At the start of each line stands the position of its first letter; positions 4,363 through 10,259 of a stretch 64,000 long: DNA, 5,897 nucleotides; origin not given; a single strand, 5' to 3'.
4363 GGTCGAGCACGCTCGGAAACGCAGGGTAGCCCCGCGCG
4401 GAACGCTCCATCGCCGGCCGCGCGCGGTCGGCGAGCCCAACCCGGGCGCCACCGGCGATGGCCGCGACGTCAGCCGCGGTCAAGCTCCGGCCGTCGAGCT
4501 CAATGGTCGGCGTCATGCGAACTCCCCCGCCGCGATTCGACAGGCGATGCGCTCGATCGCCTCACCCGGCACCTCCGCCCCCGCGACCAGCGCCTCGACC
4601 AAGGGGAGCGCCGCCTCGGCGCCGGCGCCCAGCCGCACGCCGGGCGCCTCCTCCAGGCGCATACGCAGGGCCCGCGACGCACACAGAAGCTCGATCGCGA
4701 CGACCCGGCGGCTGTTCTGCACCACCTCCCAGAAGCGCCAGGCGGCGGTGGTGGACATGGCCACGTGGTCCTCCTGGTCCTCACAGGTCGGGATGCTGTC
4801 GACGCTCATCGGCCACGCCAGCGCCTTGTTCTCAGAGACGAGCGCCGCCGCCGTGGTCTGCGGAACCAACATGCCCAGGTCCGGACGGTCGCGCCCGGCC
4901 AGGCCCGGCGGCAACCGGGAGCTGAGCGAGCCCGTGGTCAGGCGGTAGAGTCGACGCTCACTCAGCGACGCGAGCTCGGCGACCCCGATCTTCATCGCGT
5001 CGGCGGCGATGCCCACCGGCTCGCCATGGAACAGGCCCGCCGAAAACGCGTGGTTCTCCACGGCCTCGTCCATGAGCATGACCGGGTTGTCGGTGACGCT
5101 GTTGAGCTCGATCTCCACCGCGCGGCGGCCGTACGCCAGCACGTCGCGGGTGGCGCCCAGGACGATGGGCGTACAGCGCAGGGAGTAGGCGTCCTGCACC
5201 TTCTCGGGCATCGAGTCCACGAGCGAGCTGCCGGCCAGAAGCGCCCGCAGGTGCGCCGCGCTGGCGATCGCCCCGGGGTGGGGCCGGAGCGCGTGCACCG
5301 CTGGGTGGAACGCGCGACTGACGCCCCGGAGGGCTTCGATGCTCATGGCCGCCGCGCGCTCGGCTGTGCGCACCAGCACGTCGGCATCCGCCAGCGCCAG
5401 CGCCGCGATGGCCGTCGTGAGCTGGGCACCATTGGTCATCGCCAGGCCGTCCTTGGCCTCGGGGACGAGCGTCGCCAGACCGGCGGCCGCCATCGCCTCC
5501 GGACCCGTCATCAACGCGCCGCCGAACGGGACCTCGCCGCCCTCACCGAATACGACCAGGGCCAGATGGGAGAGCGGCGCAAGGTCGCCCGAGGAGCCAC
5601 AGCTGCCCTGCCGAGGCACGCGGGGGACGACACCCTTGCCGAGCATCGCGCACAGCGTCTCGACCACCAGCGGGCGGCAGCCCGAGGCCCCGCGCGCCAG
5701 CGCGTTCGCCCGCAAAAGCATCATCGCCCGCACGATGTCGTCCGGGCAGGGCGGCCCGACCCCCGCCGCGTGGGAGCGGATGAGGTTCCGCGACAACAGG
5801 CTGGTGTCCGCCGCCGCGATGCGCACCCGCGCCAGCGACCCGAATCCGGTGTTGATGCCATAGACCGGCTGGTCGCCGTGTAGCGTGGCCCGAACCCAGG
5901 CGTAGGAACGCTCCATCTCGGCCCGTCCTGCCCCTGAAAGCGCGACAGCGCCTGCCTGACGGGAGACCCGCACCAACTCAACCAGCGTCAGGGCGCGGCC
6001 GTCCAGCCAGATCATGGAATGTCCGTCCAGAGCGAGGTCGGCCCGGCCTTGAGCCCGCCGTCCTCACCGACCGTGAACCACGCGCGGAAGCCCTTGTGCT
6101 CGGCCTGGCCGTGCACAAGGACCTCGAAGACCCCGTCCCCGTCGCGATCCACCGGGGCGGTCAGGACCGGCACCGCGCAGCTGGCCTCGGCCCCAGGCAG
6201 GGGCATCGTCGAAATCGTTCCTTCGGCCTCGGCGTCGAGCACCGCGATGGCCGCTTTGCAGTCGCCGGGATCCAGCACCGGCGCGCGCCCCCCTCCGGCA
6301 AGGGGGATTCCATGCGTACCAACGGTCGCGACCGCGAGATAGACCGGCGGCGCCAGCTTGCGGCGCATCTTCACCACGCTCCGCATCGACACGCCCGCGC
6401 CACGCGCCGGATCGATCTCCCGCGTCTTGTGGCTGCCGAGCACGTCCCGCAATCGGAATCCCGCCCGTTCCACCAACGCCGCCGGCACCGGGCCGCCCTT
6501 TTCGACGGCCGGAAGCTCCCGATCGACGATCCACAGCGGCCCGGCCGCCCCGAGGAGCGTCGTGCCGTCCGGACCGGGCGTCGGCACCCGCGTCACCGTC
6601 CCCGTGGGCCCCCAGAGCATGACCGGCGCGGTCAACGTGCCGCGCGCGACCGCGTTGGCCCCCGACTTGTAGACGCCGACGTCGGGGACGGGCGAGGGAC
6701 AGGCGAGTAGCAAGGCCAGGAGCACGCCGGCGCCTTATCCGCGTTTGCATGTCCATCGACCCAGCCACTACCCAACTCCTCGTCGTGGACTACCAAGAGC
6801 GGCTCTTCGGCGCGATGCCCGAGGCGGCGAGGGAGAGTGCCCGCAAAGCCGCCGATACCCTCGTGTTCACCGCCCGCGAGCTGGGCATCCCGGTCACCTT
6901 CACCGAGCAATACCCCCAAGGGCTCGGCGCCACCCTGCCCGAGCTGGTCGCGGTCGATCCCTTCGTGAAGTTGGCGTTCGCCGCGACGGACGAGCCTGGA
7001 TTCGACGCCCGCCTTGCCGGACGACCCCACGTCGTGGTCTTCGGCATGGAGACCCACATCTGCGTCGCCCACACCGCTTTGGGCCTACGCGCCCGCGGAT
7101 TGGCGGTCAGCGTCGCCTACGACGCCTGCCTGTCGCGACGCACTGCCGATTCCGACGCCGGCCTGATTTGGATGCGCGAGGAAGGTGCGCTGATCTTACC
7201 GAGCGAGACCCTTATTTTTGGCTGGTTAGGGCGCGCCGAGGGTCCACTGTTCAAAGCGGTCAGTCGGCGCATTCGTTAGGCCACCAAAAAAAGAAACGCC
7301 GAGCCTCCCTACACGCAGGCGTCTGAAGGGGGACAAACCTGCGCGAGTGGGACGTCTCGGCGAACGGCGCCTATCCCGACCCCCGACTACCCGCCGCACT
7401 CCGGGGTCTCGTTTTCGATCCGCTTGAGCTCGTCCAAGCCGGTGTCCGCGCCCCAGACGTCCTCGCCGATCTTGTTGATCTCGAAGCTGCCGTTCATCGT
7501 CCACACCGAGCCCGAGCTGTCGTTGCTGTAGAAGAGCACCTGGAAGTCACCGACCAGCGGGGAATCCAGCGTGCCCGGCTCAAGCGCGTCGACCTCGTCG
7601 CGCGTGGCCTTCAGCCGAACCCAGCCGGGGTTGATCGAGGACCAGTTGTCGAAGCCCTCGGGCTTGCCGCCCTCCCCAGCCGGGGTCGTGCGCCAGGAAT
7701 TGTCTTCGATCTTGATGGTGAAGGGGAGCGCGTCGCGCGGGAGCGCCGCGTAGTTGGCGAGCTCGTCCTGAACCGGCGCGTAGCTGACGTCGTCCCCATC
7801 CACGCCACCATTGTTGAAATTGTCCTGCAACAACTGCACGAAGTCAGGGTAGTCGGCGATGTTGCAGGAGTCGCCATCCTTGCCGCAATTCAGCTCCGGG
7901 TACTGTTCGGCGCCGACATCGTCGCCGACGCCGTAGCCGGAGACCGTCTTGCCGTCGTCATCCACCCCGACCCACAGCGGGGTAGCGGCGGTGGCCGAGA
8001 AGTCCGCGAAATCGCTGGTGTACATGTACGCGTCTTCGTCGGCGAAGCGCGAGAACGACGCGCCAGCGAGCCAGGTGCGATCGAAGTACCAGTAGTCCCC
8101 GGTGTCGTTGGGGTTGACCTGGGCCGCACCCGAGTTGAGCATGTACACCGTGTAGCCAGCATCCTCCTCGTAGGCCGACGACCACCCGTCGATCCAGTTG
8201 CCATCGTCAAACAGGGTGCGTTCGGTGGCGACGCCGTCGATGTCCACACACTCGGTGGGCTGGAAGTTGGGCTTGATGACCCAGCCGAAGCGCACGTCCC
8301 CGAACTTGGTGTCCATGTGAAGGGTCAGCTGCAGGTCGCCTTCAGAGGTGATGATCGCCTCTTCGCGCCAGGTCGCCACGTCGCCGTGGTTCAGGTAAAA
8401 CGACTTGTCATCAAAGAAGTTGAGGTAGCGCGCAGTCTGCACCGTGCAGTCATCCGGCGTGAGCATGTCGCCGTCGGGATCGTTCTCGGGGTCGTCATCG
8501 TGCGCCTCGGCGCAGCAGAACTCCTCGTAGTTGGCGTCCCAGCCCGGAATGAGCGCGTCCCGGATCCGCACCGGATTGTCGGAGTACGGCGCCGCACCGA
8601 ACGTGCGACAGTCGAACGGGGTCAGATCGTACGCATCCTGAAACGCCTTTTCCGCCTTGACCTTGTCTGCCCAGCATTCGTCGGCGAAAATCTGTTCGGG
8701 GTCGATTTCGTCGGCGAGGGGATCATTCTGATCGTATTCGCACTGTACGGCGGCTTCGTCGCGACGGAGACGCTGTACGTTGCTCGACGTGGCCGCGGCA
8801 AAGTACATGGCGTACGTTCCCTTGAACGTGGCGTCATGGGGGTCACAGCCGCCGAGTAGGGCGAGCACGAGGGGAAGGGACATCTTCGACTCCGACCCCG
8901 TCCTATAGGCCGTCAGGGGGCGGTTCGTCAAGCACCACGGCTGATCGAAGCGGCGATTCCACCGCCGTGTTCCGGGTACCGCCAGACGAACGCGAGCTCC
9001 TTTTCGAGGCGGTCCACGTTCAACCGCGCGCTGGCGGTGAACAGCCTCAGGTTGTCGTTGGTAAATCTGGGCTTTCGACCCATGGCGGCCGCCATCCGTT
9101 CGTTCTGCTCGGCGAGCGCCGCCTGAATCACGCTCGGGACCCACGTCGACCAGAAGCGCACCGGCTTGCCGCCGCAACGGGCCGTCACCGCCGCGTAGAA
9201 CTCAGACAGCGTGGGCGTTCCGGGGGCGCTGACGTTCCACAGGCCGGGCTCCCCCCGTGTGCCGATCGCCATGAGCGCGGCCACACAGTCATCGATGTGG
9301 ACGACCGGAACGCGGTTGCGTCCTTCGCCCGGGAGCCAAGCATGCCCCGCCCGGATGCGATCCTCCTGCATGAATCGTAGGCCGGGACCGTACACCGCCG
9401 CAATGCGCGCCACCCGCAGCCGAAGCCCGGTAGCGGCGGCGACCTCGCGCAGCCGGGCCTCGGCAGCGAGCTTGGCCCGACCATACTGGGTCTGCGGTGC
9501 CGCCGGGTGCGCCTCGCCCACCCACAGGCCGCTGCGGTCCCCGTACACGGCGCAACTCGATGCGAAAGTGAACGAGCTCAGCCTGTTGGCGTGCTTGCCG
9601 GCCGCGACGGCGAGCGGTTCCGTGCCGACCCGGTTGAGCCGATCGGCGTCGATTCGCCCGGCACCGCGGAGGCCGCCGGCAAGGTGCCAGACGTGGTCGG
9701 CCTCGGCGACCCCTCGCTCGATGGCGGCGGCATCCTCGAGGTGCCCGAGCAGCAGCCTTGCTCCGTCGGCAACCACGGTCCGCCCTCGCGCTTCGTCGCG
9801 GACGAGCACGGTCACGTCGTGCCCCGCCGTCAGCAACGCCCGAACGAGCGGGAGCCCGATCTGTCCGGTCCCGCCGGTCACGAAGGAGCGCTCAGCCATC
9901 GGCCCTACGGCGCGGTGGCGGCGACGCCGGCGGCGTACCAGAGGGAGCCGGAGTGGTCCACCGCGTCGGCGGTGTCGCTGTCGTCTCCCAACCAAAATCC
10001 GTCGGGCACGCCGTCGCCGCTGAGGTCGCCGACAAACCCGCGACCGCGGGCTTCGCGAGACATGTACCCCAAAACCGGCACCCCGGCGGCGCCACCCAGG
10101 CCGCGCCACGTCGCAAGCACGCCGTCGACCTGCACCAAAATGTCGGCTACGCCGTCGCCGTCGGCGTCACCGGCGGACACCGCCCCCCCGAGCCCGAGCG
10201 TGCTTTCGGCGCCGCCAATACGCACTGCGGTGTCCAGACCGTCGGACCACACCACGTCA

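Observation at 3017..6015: Translationally coupled HAL/PAL-family pair: one SSG-triad enzyme plus one pseudo-enzyme with AAG and no NTGFG motif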

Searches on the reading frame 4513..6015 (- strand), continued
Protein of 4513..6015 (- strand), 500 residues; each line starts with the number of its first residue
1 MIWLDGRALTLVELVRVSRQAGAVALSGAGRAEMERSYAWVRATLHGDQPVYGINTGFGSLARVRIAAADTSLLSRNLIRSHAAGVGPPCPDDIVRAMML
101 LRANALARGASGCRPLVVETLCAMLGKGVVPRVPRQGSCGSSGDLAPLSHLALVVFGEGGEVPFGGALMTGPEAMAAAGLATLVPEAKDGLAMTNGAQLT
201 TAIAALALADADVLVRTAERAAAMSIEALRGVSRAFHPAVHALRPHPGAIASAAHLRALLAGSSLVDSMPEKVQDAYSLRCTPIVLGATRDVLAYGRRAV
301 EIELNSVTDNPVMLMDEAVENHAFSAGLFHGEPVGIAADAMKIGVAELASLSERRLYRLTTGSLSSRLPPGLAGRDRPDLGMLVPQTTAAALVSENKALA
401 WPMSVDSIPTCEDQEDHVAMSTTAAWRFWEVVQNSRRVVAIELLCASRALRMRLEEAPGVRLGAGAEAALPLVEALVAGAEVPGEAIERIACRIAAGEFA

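Call 89: find_encoding_contigs(protein=P0226, flank=4000, max_places=1)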
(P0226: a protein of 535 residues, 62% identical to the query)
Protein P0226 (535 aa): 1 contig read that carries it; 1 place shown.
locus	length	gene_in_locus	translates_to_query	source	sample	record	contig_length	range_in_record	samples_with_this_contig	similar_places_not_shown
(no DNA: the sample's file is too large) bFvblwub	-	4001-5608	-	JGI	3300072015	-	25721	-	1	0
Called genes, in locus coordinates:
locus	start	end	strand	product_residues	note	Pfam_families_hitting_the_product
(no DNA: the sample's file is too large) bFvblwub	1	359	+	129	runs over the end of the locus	PF02823:ATP-synt_DE_N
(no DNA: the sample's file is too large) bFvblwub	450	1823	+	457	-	PF07719:TPR_2 (faint), PF13414:TPR_11 (weak)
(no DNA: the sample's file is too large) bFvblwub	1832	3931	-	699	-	PF00884:Sulfatase, PF01663:Phosphodiest, PF13428:TPR_14 (faint), PF14559:TPR_19 (faint), PF00515:TPR_1 (faint), PF07719:TPR_2 (faint), PF13432:TPR_16 (weak)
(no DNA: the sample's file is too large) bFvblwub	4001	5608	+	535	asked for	PF00221:Lyase_aromatic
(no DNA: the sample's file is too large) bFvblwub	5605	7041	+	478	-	PF00221:Lyase_aromatic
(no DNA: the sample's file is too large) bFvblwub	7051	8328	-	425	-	PF03781:FGE-sulfatase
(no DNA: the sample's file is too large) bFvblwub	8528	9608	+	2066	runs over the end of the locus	?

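Call 90: find_encoding_contigs(protein=P0168, flank=1000, max_places=10)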
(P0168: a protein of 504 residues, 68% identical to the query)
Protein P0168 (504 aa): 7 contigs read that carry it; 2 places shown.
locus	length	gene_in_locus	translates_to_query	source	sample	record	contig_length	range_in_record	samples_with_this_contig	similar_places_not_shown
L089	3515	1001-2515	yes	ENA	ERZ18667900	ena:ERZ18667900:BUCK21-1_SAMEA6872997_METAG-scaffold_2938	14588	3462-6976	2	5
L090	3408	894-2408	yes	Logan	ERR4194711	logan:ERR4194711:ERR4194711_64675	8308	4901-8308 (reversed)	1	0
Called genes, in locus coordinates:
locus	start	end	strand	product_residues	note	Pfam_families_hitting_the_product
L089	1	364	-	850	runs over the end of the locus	PF00690:Cation_ATPase_N, PF00122:E1-E2_ATPase, PF13246:Cation_ATPase, PF00702:Hydrolase, PF00689:Cation_ATPase_C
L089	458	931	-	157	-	PF02915:Rubrerythrin (faint)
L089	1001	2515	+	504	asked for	PF00221:Lyase_aromatic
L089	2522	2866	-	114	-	-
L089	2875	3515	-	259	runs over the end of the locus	PF13489:Methyltransf_23, PF01209:Ubie_methyltran, PF13847:Methyltransf_31, PF08241:Methyltransf_11, PF08242:Methyltransf_12, PF13649:Methyltransf_25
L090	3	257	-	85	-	?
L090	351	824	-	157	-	PF02915:Rubrerythrin (faint)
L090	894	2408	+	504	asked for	PF00221:Lyase_aromatic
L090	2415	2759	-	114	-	-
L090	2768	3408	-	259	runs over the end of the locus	PF13489:Methyltransf_23, PF01209:Ubie_methyltran, PF13847:Methyltransf_31, PF08241:Methyltransf_11, PF08242:Methyltransf_12, PF13649:Methyltransf_25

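Call 91: list_cluster_members(proteins=[P0168, P0051, P0172, P0164])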
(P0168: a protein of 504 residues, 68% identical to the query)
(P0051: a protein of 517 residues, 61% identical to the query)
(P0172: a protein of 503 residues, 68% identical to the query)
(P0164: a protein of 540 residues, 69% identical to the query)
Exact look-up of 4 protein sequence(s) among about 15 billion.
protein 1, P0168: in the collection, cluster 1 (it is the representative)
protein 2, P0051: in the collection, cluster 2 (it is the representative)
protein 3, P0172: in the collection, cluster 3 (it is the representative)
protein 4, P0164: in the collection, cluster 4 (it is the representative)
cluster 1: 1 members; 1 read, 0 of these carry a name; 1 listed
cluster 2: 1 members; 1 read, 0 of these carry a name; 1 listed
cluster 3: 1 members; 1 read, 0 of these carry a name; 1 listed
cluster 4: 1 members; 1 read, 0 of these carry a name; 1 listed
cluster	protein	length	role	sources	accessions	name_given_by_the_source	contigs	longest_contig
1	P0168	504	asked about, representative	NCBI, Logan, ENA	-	-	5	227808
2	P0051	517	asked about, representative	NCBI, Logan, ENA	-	-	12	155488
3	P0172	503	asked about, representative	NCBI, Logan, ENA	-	-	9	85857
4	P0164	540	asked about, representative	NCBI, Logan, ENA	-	-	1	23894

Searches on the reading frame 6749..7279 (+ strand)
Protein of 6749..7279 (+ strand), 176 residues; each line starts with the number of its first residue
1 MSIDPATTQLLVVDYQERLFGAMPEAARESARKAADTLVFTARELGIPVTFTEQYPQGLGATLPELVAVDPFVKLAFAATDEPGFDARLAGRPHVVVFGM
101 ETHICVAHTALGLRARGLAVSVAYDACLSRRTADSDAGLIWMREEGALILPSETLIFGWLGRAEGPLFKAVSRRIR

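Call 38: search_protein_families(library=pfam, proteins=[window:6749-7279:+], max_evalue=0.00001)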
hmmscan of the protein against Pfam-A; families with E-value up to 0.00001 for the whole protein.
window:6749-7279:+ (176 aa): 1 family
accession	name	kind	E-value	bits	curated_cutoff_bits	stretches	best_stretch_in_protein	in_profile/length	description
PF00857.26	Isochorismatase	-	2.8e-21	76.8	27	1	8-151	1-172/175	Isochorismatase domain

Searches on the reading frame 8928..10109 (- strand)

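Call 6: search_protein_families(library=pfam, proteins=[window:8928-10109:-])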
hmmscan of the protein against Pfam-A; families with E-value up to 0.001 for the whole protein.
window:8928-10109:- (393 aa): 7 families
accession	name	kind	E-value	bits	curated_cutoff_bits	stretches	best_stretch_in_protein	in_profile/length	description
PF01370.27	Epimerase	-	7.2e-30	104.6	20.9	1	76-293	2-239/240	NAD dependent epimerase/dehydratase family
PF16363.11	GDP_Man_Dehyd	-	1.2e-16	61.5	27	1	76-312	1-266/332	GDP-mannose 4,6 dehydratase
PF13460.12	NAD_binding_10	-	4.1e-11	43.5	27.2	1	79-222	1-133/184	NAD(P)H-binding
PF05368.20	NmrA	-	3.3e-09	37.2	27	1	76-145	6-78/298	NmrA-like family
PF07993.18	NAD_binding_4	-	2.5e-08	33.8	20.1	1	128-241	80-209/258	Male sterility protein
PF04321.23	RmlD_sub_bind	-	5.6e-07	29.4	27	1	76-242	4-154/287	RmlD substrate binding domain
PF01073.25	3Beta_HSD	-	1.5e-06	27.9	22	1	77-248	2-190/280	3-beta hydroxysteroid dehydrogenase/isomerase family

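Call 7: search_protein_families(library=ncbifam, proteins=[window:8928-10109:-])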
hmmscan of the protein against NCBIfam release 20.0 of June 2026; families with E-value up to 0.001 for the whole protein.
window:8928-10109:- (393 aa): 20 families
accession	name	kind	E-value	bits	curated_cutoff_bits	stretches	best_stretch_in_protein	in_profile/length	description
TIGR03466.1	HpnA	hypoth_equivalog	6.3e-21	74.6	367.65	1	74-375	2-306/327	hopanoid-associated sugar epimerase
TIGR01777.1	yfcH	hypoth_equivalog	3.1e-14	53.2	207.35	1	77-338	3-264/292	TIGR01777 family oxidoreductase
TIGR01179.1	galE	equivalog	2.2e-13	49.7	262.3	1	76-236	3-173/332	UDP-glucose 4-epimerase GalE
NF058621.1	DiazavRedAvaA7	equivalog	8.5e-13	48.6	400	1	74-294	2-230/304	3-diazoavenalumate denitrifying reductase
NF042422.1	oxyalk_red_OleD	equivalog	3.3e-12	46.4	580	1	76-281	4-213/329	2-alkyl-3-oxoalkanoate reductase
NF043036.1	ErythonDh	equivalog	2.6e-10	40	325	1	76-221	4-161/321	D-erythronate dehydrogenase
NF052578.1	StrlDmthSdmBMthl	equivalog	4.1e-10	39.9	600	1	76-374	4-306/328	sterol demethylase protein SdmB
NF005539.0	PRK07201.1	equivalog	5.2e-09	35.4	549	1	75-241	3-179/657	SDR family oxidoreductase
NF042423.1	oxyalk_red_Shew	equivalog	1e-08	34.6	580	1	72-278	8-216/331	2-alkyl-3-oxoalkanoate reductase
TIGR04180.1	EDH_00030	hypoth_equivalog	1.5e-08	34.1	475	1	76-242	2-178/297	NAD-dependent 4,6-dehydratase LegB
TIGR01181.1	dTDP_gluc_dehyt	equivalog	5e-08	32.4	365.1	1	76-294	3-243/321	dTDP-glucose 4,6-dehydratase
NF050030.1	thlkprotThyD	equivalog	6e-08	32.2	400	1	77-308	5-246/305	thylakoid membrane protein ThyD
NF007956.0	PRK10675.1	subfamily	6.4e-08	32.1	394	1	75-226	3-166/338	UDP-glucose 4-epimerase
TIGR02197.1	heptose_epim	equivalog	2.5e-06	26.9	274.6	1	77-242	3-173/316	ADP-glyceromanno-heptose 6-epimerase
NF008360.0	PRK11150.1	equivalog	5.2e-05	22.6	452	0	178-242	109-173/310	ADP-glyceromanno-heptose 6-epimerase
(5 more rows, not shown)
